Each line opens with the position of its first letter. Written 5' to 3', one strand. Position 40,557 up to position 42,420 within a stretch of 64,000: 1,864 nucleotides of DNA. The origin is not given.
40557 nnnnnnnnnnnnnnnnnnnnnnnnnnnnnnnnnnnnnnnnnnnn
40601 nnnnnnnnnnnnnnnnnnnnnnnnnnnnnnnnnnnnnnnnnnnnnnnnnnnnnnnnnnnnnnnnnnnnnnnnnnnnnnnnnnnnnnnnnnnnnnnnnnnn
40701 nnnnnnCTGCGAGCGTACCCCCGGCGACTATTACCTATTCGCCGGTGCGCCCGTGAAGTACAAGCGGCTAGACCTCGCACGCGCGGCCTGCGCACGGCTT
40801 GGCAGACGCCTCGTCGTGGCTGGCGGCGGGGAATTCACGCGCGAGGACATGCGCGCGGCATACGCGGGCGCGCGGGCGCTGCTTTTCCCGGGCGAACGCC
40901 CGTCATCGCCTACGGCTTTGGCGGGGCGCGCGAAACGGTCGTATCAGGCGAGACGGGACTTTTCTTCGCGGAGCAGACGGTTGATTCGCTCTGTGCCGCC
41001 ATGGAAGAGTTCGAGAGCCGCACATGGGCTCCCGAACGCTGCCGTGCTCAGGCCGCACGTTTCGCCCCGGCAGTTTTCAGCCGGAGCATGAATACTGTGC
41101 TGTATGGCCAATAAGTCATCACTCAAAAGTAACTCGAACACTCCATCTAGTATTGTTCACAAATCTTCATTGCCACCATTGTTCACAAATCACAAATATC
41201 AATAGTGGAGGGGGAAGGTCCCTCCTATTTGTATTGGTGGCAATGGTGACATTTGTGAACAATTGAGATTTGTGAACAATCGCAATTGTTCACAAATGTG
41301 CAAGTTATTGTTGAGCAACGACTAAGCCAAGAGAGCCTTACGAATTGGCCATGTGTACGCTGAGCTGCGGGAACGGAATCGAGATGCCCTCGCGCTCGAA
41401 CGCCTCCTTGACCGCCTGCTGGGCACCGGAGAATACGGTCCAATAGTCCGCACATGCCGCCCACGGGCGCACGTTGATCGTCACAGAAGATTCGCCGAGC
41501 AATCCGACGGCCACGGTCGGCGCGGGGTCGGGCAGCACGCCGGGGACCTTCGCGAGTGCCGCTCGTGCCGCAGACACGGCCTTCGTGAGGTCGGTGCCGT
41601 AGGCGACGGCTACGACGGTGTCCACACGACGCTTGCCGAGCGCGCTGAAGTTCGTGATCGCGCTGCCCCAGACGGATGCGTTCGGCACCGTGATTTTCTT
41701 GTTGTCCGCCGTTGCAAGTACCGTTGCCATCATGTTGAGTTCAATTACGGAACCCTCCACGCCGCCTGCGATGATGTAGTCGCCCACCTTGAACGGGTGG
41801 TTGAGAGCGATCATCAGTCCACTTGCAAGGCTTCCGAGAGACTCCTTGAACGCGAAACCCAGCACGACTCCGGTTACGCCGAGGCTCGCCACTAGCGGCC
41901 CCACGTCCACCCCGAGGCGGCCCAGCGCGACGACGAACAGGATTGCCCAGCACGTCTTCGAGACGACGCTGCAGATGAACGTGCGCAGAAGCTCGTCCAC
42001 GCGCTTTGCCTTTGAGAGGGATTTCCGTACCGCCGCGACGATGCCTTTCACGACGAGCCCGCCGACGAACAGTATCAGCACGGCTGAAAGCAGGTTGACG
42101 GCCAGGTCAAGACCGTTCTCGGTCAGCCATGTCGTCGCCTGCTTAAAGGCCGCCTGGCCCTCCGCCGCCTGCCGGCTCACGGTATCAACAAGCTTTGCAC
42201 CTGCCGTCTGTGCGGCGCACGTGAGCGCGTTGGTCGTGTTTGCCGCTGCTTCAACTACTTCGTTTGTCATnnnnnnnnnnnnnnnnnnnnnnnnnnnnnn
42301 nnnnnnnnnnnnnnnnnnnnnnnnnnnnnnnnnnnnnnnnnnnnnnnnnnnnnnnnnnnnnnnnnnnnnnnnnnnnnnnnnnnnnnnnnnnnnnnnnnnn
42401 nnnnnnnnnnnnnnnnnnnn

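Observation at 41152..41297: Five copies of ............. (core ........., a DnaA-box-like 9-mer) in 146 bp at the edge of the glycan locus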

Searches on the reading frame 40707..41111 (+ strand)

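Call 72: search_protein_families(library=pfam, proteins=[window:40707-41111:+], max_evalue=0.01)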
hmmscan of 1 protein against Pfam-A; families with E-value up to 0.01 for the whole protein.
window:40707-41111:+ (135 aa): 2 families
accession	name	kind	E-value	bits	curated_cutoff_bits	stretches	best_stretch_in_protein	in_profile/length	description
PF00534.26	Glycos_transf_1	-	9.2e-06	25.7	26.4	1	63-117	116-170/172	Glycosyl transferases group 1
PF13692.12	Glyco_trans_1_4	-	0.0031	18.2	27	1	59-101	96-138/142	Glycosyl transferases group 1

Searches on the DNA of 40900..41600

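Call 9: search_rna_families(source=window, start=40900, end=41600, threshold=evalue, max_evalue=1)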
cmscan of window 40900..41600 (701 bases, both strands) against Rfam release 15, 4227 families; matches with E-value up to 1: 8.
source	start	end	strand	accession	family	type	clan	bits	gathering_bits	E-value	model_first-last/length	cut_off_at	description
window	41103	41334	-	RF00885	MIR821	Gene; miRNA;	-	27.6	249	0.0048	1-275/275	no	MIR821 microRNA precursor family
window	41099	41338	+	RF00885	MIR821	Gene; miRNA;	-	23.5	249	0.04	1-275/275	no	MIR821 microRNA precursor family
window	41248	41300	-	RF04205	MIR2606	Gene; miRNA;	-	22.8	139.7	0.79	1-165/165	no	MIR2606 microRNA precursor family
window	41249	41298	-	RF04013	mir-4818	Gene; miRNA;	-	21.3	92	0.082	22-71/90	no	mir-4818 microRNA precursor family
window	41151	41264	+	RF03800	mir-4477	Gene; miRNA;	-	19.7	74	0.52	1-81/81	no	mir-4477 microRNA precursor family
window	41154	41261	+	RF03670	MIR3932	Gene; miRNA;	-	19.2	150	0.68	1-123/123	no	MIR3932 microRNA precursor family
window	41155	41277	+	RF04143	MIR869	Gene; miRNA;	-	17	330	0.11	1-298/298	no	MIR869 microRNA precursor family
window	41249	41304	-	RF04196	MIR5638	Gene; miRNA;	-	15.2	500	0.059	1-464/464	no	MIR5638 microRNA precursor family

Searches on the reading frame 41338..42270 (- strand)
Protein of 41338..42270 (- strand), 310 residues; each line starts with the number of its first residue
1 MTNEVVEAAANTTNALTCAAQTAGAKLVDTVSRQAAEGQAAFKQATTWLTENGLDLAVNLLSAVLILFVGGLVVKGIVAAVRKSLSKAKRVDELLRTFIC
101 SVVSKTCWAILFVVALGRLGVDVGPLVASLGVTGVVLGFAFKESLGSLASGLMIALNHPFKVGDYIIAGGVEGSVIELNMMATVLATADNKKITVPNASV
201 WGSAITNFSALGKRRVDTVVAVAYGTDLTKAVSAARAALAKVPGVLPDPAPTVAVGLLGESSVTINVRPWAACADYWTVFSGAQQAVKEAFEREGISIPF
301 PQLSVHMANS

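Call 41: search_protein_families(library=pfam, proteins=[window:41338-42270:-], max_evalue=0.001)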
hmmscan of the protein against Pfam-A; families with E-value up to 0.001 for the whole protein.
window:41338-42270:- (310 aa): 4 families
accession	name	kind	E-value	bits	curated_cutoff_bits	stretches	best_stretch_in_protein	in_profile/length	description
PF00924.24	MS_channel_2nd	-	2.7e-18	66.3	20.2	1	144-209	2-67/68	Mechanosensitive ion channel, beta-domain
PF21082.3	MS_channel_3rd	-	1.9e-13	51.1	21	1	216-298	1-88/88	Mechanosensitive ion channel MscS, C-terminal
PF21088.3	MS_channel_1st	-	2.6e-09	37.3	23.1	1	107-142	7-42/42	Mechanosensitive ion channel, transmembrane helices 2/3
PF05552.17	MS_channel_1st_1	-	2.1e-05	24.8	22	1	55-89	12-46/50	Mechanosensitive ion channel, conserved TM helix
